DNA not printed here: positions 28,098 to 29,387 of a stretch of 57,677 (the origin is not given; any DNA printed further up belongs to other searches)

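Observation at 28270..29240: Conserved ~320-aa C-terminal domain present in nine copies (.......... ... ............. ... SYN); function unknown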

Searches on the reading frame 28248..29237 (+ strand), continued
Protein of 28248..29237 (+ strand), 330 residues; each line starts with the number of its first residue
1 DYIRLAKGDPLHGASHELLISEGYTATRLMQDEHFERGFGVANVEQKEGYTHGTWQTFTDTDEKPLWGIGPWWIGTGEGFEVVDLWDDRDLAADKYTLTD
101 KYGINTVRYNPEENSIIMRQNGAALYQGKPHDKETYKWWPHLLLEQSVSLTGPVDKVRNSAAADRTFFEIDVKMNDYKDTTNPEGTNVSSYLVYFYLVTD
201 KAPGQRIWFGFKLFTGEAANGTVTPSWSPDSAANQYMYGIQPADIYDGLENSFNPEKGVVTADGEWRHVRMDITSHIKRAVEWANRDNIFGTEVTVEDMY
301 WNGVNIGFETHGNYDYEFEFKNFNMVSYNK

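Call 48: find_encoding_contigs(protein=P0349, flank=10000, max_places=2)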
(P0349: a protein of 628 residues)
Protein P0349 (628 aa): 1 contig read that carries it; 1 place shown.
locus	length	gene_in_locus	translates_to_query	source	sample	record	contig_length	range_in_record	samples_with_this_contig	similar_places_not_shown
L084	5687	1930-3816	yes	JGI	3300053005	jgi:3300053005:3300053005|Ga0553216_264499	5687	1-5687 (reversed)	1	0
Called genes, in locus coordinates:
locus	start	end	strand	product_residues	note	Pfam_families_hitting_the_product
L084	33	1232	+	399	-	PF02417:Chromate_transp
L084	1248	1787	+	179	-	-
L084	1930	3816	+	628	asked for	PF10989:DUF2808 (faint), PF16116:DUF4832 (faint), PF16158:N_BRCA1_IG, PF18962:Por_Secre_tail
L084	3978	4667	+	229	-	PF00072:Response_reg, PF00486:Trans_reg_C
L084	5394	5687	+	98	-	?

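Call 49: find_encoding_contigs(protein=P0218, flank=10000, max_places=2)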
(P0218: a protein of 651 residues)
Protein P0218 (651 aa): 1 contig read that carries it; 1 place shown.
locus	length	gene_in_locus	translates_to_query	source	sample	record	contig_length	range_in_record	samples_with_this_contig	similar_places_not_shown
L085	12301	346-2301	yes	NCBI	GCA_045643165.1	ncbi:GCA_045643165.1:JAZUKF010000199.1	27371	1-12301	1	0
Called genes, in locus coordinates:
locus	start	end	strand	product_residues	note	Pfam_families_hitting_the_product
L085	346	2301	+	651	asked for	PF13088:BNR_2 (faint)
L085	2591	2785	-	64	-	-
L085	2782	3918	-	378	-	PF02065:Melibiase, PF16499:Melibiase_2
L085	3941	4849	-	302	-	PF03009:GDPD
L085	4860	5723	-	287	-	PF00144:Beta-lactamase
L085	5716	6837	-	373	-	PF00149:Metallophos (faint)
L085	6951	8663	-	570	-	PF02837:Glyco_hydro_2_N, PF22666:Glyco_hydro_2_N2, PF02836:Glyco_hydro_2_C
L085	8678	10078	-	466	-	PF00890:FAD_binding_2 (faint), PF01266:DAO (faint), PF03486:HI0933_like (faint), PF07992:Pyr_redox_2 (weak), PF13738:Pyr_redox_3 (weak), PF21688:FAD-depend_C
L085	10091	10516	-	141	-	PF00009:GTP_EFTU (faint), PF02421:FeoB_N (faint), PF10662:PduV-EutP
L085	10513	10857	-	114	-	PF00936:BMC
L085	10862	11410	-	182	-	PF00936:BMC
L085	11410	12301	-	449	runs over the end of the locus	PF01512:Complex1_51K, PF22461:SLBB_2 (faint), PF10531:SLBB, PF13183:Fer4_8 (faint), PF13534:Fer4_17, PF13375:RnfC_N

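Call 51: search_protein_families(library=ncbifam, alignment_id=A4, max_evalue=0.01)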
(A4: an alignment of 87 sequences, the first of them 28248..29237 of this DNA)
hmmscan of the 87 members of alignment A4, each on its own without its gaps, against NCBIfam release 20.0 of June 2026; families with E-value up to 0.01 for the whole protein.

A. member 1, window:28248-29237:+ (330 aa): 0 families

B. families by the number of members that match (of 87 scanned): 21 families
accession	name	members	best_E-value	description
NF049889.1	AlphArabdaseBT0360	1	1.1e-11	arabinan endo-1,5-alpha-L-arabinosidase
NF049990.1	CellobisidaseCelK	1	2.2e-07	cellulose 1,4-beta-cellobiosidase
NF033554.9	floc_PepA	1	6e-07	flocculation-associated PEP-CTERM protein PepA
NF038125.1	PEP_CTERM_THxN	1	1.1e-06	THxN family PEP-CTERM protein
NF041538.1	PEP_EDSA_1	1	1.8e-06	EDSAP-1 family PEP-CTERM protein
NF038129.1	PEP_NF038129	1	4.1e-06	NF038129 family PEP-CTERM protein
TIGR02595.1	PEP_CTERM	1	7.9e-06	PEP-CTERM sorting domain-containing protein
NF038124.1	PEP_CTERM_TLD_A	1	4.1e-05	PEP_CTERM-anchored TLD domain-containing protein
TIGR01409.1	TAT_signal_seq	1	4.8e-05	twin-arginine translocation signal domain-containing protein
NF038126.1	PEP_CTERM_FxDxF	1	0.0001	FxDxF family PEP-CTERM protein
NF038120.1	PEP_CTERM_QFxxD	1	0.00031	NF038120 family PEP-CTERM protein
NF038118.1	PEP_CTERM_CCXG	1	0.00035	CCXG family PEP-CTERM protein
NF000266.2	blaOXA-23_like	1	0.00065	OXA-23 family carbapenem-hydrolyzing class D beta-lactamase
NF041927.1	Xrt_dep_XDP1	1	0.0012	exosortase-dependent surface protein XDP1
NF033894.1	Eex_IncN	1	0.0028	EexN family lipoprotein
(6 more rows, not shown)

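Call 60: predict_structure(alignment_id=A5)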
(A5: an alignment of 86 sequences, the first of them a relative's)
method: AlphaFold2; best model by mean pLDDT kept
length: 322 residues; sequences in the alignment: 86
mean_pLDDT: 94.5   pTM: 0.89
mean pLDDT of the five models: 94.5, 94.4, 94.3, 93.9, 93.7
residues with pLDDT >= 90: 272; 70-90: 47; 50-70: 3; < 50: 0
segments of 3 or more residues with pLDDT < 50: none
pLDDT, mean of each block of 10 residues (from residue 1): 87 80 82 97 91 89 88 95 97 98 98 96 82 96 94 97 98 95 96 94 98 98 94 98 97 98 98 98 97 98 97 98 94
secondary structure, 60 per line:
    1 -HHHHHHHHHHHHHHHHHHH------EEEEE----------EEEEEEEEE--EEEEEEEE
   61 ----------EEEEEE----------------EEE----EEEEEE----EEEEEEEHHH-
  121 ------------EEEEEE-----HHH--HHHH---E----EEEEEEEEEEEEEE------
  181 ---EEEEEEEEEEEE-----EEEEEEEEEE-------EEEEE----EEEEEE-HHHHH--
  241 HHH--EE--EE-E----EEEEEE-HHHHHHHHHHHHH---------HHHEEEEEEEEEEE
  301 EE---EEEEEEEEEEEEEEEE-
elements in order: H2-20 E27-31 E42-50 E53-60 E71-76 E93-95 E100-105 E110-116 E133-138 H149-152 E161-174 E184-195 E201-210 E218-222 E227-232 H234-238 E258-263 H265-277 E290-302 E306-321

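Call 62: fold_search(model_id=the predicted structure, library=pdb)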
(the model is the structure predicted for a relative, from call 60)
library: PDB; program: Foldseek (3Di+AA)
matches with E <= 10: 985; with E <= 0.001: 127
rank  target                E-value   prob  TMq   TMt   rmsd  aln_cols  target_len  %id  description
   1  3amp_B                1.4e-08  1.00  0.40  0.49   6.3       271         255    9  E134C-Cellotetraose complex of cellulase 12A from thermotoga maritima (released 2011-03-16)
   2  3o7o_B                1.5e-08  1.00  0.39  0.47   8.7       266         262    8  Use of synthetic symmetrization in the crystallization and structure determination of CelA from Thermotoga maritima (released 2010-12-01)
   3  3vhn_B                1.8e-08  1.00  0.41  0.50   6.4       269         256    9  Y61G mutant of Cellulase 12A from thermotoga maritima (released 2012-07-11)
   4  3amq_A                2.5e-08  1.00  0.39  0.47   6.6       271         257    8  E134C-Cellobiose co-crystal of cellulase 12A from thermotoga maritima (released 2011-03-16)
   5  3vho_A                3.2e-08  1.00  0.40  0.49   6.6       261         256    9  Y61-gg insertion mutant of Tm-Cellulase 12A (released 2012-07-11)
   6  3amm_A                3.8e-08  1.00  0.40  0.49   6.3       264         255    8  Cellotetraose complex of cellulase 12A from thermotoga maritima (released 2011-03-16)
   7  3vhn_A                4.2e-08  1.00  0.40  0.49   6.2       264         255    8  Y61G mutant of Cellulase 12A from thermotoga maritima (released 2012-07-11)
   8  3amh_A                4.2e-08  1.00  0.41  0.50   6.3       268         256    8  crystal structure of cellulase 12A from Thermotoga maritima (released 2011-03-16)
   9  3amn_B                5.3e-08  1.00  0.39  0.47   6.6       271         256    8  E134C-Cellobiose complex of cellulase 12A from thermotoga maritima (released 2011-03-16)
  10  3vho_B                5.6e-08  1.00  0.41  0.50   6.6       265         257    9  Y61-gg insertion mutant of Tm-Cellulase 12A (released 2012-07-11)
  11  3amh_B                5.6e-08  1.00  0.42  0.50   7.4       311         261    9  crystal structure of cellulase 12A from Thermotoga maritima (released 2011-03-16)
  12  3amn_A                7.9e-08  1.00  0.40  0.50   6.3       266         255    8  E134C-Cellobiose complex of cellulase 12A from thermotoga maritima (released 2011-03-16)
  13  3o7o_A                7.9e-08  1.00  0.40  0.48   6.4       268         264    9  Use of synthetic symmetrization in the crystallization and structure determination of CelA from Thermotoga maritima (released 2010-12-01)
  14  7s8k_A                6.4e-07  1.00  0.39  0.44   7.9       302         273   11  Crystal structure of a GH12-2 family cellulase from Thermococcus sp. 2319x1 (released 2022-08-24)
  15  7s8k_B                1.0e-06  1.00  0.39  0.44   7.6       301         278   12  Crystal structure of a GH12-2 family cellulase from Thermococcus sp. 2319x1 (released 2022-08-24)
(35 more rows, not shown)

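Call 70: list_cluster_members(proteins=[P0256, P0265, P0253, P0259, P0282, P0290, P0273, P0292, P0312, P0234])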
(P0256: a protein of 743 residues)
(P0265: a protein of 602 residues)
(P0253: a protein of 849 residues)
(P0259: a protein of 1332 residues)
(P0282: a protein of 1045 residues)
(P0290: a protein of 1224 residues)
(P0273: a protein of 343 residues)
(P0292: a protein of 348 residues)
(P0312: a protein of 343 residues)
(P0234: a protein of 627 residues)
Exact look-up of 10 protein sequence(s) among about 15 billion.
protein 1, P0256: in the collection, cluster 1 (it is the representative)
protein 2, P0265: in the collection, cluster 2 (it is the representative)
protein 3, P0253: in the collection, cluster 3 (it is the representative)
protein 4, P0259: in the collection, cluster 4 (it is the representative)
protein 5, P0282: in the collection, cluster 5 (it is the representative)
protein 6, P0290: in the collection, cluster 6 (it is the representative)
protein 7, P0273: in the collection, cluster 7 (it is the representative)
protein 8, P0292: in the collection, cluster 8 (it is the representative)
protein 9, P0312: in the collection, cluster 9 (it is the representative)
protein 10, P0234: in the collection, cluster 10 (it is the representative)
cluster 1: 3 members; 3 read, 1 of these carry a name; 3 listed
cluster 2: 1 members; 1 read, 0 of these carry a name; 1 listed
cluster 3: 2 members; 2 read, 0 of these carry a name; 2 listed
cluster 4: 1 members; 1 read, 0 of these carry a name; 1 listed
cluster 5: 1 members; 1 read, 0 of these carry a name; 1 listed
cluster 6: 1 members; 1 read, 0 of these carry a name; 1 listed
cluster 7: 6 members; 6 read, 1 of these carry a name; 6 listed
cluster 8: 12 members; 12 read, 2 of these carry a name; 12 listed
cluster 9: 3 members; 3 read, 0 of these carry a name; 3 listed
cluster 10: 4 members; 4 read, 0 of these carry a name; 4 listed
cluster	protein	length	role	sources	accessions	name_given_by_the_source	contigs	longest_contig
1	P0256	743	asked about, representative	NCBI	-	-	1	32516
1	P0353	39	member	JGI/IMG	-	hypothetical protein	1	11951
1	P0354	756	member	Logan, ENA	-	-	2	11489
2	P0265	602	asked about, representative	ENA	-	-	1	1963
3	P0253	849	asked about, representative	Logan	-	-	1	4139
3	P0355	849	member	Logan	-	-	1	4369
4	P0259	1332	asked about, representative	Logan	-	-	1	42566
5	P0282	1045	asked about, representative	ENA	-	-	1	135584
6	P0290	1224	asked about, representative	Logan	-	-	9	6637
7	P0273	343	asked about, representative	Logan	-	-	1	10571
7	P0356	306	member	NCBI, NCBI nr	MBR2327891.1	MAG: hypothetical protein IKA51_04635 [Clostridia bacterium] | hypothetical protein [Clostridia bacterium]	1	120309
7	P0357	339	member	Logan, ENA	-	-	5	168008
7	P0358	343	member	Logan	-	-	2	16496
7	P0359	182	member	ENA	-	-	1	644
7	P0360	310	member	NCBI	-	-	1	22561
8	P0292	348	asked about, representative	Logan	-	-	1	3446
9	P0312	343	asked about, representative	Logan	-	-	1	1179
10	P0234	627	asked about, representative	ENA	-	-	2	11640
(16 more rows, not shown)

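Call 71: find_encoding_contigs(protein=P0256, flank=10000, max_places=1)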
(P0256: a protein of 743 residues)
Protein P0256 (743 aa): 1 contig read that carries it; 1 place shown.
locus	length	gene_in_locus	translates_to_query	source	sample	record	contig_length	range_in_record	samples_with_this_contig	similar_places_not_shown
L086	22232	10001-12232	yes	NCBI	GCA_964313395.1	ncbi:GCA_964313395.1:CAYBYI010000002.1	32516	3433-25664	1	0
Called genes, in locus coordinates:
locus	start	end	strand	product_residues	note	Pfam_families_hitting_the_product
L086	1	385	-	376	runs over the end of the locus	-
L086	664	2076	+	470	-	PF03062:MBOAT, PF13813:MBOAT_2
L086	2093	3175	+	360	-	PF16822:ALGX, PF14286:DHHW (faint)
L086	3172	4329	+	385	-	PF01427:Peptidase_M15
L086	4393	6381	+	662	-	PF25390:WD40_RLD, PF13540:RCC1_2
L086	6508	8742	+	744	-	PF02494:HYR (faint), PF08428:Rib (faint), PF18981:InlK_D3 (faint), PF19077:Big_13 (faint), PF20164:GspA_SrpA_N (faint), PF13750:Big_3_3 (faint), PF16403:Bact_surface_Ig-like, PF01841:Transglut_core (weak), +1 more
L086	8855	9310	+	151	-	PF01841:Transglut_core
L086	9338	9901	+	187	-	-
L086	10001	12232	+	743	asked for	PF00404:Dockerin_1 (weak)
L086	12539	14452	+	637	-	PF13727:CoA_binding_3, PF01073:3Beta_HSD, PF01370:Epimerase, PF02719:Polysacc_synt_2, PF04321:RmlD_sub_bind, PF16363:GDP_Man_Dehyd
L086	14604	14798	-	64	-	PF13237:Fer4_10 (weak), PF14697:Fer4_21, PF00037:Fer4 (weak), PF12837:Fer4_6 (weak), PF12838:Fer4_7, PF13187:Fer4_9, PF12797:Fer4_2 (weak), PF00037:Fer4, +5 more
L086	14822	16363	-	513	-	PF02310:B12-binding, PF04055:Radical_SAM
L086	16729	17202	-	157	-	PF04073:tRNA_edit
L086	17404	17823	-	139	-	PF02823:ATP-synt_DE_N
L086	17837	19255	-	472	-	PF02874:ATP-synt_ab_N, PF00006:ATP-synt_ab, PF22919:ATP-synt_VA_C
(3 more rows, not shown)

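Call 72: find_encoding_contigs(protein=P0282, flank=10000, max_places=1)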
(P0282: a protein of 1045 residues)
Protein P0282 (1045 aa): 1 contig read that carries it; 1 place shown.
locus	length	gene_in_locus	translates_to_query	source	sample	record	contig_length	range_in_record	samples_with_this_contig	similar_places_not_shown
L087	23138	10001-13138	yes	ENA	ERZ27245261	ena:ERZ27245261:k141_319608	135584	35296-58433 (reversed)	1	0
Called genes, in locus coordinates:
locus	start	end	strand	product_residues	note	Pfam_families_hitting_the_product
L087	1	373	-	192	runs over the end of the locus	PF00156:Pribosyltran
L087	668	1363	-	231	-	PF01746:tRNA_m1G_MT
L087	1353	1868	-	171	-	PF01782:RimM, PF05239:PRC, PF24986:PRC_RimM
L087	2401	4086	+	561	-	PF00860:Xan_ur_permease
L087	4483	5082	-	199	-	PF05067:Mn_catalase, PF02915:Rubrerythrin (faint)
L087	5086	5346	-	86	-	PF12652:CotJB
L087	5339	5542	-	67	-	PF11007:CotJA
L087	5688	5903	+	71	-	-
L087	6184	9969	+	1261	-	PF02368:Big_2, PF22359:Big-like (weak)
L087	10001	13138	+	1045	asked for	PF02368:Big_2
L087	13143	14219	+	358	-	PF00356:LacI, PF00532:Peripla_BP_1, PF13407:Peripla_BP_4 (weak), PF13377:Peripla_BP_3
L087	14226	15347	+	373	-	PF14283:CD1107-like (weak)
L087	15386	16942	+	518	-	PF01547:SBP_bac_1, PF13416:SBP_bac_8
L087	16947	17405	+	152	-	PF02369:Big_1 (weak)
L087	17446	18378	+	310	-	PF00528:BPD_transp_1 (weak)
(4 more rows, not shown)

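Call 73: find_encoding_contigs(protein=P0259, flank=10000, max_places=1)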
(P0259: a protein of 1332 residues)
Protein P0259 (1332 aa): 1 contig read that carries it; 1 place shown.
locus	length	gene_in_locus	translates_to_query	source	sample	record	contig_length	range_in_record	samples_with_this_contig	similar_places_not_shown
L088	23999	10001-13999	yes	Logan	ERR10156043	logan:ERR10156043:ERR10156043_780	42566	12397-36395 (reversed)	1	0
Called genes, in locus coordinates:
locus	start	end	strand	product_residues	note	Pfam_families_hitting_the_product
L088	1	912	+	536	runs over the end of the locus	PF00251:Glyco_hydro_32N, PF08244:Glyco_hydro_32C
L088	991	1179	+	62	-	-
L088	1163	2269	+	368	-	PF00356:LacI, PF00532:Peripla_BP_1, PF13407:Peripla_BP_4, PF13377:Peripla_BP_3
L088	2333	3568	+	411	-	-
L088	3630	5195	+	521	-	PF01547:SBP_bac_1, PF13416:SBP_bac_8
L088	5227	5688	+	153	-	-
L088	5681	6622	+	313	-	PF00528:BPD_transp_1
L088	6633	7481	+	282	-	PF00528:BPD_transp_1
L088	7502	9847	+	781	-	PF08531:Bac_rhamnosid_N (weak), PF17390:Bac_rhamnosid_C (faint), PF17389:Bac_rhamnosid6H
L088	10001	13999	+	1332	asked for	-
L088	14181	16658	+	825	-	PF01074:Glyco_hydro_38N, PF09261:Alpha-mann_mid, PF07748:Glyco_hydro_38C (weak), PF17677:Glyco_hydro38C2 (faint)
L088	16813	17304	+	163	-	PF00702:Hydrolase, PF13419:HAD_2 (weak), PF13242:Hydrolase_like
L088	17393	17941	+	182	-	PF10469:AKAP7_NLS (weak), PF02834:LigT_PEase, PF13563:2_5_RNA_ligase2, PF02834:LigT_PEase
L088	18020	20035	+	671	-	-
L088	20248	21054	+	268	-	PF00149:Metallophos (weak)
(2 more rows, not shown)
